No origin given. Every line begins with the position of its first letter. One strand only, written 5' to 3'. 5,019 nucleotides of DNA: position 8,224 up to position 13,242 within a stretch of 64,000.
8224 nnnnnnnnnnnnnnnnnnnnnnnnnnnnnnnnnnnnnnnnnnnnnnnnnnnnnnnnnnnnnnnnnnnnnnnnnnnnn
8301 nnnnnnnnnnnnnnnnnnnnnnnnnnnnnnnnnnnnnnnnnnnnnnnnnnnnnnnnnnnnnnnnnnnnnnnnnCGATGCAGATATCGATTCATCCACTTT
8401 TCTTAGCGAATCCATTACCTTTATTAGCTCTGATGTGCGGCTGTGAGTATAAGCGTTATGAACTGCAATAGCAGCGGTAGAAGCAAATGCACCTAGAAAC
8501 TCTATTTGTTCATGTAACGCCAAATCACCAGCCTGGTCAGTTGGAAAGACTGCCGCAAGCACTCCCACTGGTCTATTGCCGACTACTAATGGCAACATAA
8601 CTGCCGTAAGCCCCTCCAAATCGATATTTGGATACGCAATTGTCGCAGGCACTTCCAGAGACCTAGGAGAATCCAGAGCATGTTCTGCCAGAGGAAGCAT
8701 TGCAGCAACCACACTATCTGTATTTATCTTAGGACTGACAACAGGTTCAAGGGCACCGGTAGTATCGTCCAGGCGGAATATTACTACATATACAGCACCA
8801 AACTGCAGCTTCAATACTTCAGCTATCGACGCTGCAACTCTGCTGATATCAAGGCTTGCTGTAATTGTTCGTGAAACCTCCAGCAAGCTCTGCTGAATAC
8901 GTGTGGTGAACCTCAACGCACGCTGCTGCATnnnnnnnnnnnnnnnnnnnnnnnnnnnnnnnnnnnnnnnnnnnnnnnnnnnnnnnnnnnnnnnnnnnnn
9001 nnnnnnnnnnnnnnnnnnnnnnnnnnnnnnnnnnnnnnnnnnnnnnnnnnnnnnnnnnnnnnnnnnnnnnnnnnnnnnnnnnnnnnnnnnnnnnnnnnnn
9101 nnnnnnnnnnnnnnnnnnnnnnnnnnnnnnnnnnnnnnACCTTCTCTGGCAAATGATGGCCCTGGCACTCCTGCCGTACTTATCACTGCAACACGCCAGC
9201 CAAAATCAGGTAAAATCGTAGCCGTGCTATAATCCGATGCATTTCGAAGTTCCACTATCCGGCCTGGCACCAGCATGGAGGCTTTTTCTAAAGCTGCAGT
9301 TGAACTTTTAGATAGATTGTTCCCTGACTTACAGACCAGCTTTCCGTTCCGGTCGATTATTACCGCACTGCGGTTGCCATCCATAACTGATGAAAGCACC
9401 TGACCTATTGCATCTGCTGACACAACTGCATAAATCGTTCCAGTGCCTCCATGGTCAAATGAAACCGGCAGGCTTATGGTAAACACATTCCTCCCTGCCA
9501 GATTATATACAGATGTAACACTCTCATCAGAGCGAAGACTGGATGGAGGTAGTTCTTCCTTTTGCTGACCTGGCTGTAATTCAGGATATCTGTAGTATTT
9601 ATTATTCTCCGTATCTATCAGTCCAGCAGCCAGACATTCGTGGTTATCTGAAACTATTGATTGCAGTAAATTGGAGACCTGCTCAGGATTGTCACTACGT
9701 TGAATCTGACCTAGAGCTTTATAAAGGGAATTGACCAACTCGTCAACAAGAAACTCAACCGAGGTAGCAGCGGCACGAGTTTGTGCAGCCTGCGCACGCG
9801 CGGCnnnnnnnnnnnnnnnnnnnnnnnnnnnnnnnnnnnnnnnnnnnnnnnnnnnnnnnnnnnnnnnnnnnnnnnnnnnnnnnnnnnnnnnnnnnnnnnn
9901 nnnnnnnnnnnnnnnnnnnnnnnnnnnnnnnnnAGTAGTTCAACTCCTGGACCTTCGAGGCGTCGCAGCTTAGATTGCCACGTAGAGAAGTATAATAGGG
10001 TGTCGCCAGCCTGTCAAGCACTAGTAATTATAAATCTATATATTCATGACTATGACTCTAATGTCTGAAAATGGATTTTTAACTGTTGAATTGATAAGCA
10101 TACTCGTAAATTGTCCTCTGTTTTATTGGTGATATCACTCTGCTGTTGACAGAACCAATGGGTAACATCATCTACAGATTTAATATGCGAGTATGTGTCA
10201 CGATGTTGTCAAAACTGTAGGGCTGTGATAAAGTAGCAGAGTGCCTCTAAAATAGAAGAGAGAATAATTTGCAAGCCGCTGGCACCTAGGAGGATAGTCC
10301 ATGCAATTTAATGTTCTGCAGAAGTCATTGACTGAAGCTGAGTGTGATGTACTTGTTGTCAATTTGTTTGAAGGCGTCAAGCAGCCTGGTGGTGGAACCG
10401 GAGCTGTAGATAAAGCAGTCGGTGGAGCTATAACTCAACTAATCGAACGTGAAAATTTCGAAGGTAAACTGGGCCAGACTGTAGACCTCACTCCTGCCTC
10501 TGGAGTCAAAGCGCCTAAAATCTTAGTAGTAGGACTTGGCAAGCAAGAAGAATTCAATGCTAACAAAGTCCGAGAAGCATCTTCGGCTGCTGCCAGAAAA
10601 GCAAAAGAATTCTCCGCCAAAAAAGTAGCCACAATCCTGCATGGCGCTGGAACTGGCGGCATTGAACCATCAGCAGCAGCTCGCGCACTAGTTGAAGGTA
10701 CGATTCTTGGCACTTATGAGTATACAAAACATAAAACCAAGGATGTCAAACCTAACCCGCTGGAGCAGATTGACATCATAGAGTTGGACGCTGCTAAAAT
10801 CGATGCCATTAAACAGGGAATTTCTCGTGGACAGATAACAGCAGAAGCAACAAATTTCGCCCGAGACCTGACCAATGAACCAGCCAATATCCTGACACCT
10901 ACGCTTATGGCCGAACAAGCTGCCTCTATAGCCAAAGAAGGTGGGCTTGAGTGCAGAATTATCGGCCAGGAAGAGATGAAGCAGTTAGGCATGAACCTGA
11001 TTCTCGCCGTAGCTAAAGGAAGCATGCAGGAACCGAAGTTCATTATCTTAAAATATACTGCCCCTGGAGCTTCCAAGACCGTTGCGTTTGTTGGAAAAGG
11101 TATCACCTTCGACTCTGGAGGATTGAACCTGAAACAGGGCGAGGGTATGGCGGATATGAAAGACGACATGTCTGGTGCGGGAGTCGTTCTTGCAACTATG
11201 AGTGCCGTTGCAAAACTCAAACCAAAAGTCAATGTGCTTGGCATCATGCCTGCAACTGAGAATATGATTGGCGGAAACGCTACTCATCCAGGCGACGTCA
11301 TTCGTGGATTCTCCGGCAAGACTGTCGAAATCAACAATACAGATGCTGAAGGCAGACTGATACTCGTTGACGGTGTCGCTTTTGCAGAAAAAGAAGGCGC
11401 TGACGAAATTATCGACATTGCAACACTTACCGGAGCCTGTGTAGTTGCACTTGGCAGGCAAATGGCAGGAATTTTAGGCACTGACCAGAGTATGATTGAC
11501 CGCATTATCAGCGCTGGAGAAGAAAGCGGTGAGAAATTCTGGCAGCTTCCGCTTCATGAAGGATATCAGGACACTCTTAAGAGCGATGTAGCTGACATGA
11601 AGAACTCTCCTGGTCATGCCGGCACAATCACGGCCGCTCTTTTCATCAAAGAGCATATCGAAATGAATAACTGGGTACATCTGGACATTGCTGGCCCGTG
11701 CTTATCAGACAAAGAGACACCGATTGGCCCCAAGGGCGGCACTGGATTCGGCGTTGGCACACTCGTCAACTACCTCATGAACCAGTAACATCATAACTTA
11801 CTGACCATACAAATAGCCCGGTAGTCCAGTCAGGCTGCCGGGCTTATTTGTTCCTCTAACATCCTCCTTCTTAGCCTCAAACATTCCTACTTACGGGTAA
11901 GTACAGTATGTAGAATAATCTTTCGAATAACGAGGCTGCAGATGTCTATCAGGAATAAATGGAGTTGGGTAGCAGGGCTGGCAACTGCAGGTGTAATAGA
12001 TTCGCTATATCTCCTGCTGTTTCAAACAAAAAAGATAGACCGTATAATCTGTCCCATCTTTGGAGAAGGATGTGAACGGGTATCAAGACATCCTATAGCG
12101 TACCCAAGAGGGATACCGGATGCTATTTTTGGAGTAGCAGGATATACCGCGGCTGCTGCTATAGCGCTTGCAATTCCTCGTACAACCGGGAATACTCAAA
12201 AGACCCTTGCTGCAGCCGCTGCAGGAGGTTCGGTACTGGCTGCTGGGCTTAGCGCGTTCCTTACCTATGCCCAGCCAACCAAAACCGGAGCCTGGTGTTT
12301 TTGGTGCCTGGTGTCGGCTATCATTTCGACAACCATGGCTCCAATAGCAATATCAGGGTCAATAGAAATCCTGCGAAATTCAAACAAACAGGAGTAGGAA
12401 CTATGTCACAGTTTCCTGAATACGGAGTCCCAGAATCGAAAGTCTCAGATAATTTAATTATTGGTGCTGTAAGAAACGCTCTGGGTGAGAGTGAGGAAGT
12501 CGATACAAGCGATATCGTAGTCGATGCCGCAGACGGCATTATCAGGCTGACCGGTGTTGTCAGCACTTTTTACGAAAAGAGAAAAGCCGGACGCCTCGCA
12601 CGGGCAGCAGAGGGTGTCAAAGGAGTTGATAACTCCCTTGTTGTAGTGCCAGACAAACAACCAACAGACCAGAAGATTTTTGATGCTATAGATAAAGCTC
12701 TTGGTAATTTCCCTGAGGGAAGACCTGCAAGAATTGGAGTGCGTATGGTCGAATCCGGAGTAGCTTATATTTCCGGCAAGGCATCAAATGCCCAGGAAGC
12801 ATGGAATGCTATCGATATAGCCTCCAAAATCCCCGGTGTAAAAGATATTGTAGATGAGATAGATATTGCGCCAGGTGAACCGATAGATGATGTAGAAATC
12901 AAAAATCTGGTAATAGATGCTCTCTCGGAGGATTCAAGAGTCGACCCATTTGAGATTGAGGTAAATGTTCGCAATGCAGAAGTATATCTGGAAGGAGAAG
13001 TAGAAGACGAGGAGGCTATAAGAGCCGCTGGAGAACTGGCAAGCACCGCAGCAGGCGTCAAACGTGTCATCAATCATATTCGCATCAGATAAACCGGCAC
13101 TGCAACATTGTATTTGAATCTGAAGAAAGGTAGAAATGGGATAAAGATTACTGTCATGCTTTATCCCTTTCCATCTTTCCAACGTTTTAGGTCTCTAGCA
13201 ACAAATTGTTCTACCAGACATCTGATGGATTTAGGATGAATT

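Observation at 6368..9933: Partner-switching module without a sigma factor: 918-aa sensor PP2C phosphatase plus a fused STAS-HATPase (antagonist-kinase) protein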

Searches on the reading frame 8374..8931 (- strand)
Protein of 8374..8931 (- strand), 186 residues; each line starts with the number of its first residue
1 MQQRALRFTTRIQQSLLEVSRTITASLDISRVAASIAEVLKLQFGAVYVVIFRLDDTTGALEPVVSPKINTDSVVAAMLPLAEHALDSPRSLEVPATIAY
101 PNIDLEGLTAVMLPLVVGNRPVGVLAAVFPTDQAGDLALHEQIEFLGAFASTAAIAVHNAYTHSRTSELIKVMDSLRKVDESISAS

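Call 80: search_protein_families(library=pfam, proteins=[window:8374-8931:-], max_evalue=0.001)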
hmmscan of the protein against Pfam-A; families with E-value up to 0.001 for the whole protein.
seq(186 aa): 3 families
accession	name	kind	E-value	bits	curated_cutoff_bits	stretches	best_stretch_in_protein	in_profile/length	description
PF01590.32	GAF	-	1e-06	29.7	22.4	1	29-157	2-133/133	GAF domain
PF13492.12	GAF_3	-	1.6e-06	29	27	1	32-159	5-129/129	GAF domain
PF13185.12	GAF_2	-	6.1e-06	26.9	28.6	1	27-158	2-136/136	GAF domain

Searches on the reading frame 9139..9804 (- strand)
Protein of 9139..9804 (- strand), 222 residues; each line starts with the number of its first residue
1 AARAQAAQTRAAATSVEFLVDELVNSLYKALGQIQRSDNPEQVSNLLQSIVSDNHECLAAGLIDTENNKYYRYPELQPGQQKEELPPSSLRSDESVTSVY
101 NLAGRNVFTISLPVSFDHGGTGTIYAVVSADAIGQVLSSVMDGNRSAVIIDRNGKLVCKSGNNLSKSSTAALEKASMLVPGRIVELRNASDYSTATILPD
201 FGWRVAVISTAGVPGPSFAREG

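Call 53: search_protein_families(library=pfam, proteins=[window:9139-9804:-], max_evalue=1)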
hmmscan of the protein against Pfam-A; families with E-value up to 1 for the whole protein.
seq(222 aa): 3 families
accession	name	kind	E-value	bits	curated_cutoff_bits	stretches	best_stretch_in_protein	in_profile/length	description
PF02743.24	dCache_1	-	2.9e-06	27.5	45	1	71-207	92-239/240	Cache domain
PF18719.7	ArlS_N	-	0.0087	16.7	27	0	135-166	51-85/140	ArlS sensor domain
PF17203.10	sCache_3_2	-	0.18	12.3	28.4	1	88-140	85-138/140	Single cache domain 3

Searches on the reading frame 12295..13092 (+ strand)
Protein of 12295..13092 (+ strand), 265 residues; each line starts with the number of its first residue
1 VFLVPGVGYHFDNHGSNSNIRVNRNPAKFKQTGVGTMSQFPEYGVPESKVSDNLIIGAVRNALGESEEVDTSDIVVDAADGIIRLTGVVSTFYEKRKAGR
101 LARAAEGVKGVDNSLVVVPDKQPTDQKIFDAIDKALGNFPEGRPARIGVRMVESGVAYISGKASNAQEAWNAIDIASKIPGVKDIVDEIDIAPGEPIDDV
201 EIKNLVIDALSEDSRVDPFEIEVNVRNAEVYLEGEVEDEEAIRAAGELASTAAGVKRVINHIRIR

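Call 11: search_protein_families(library=pfam, proteins=[window:12295-13092:+], max_evalue=0.001)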
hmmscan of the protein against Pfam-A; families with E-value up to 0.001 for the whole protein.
window:12295-13092:+ (265 aa): 1 family
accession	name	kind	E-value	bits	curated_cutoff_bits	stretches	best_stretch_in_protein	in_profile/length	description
PF04972.22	BON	-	1.8e-41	140.7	27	3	198-265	1-68/69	BON domain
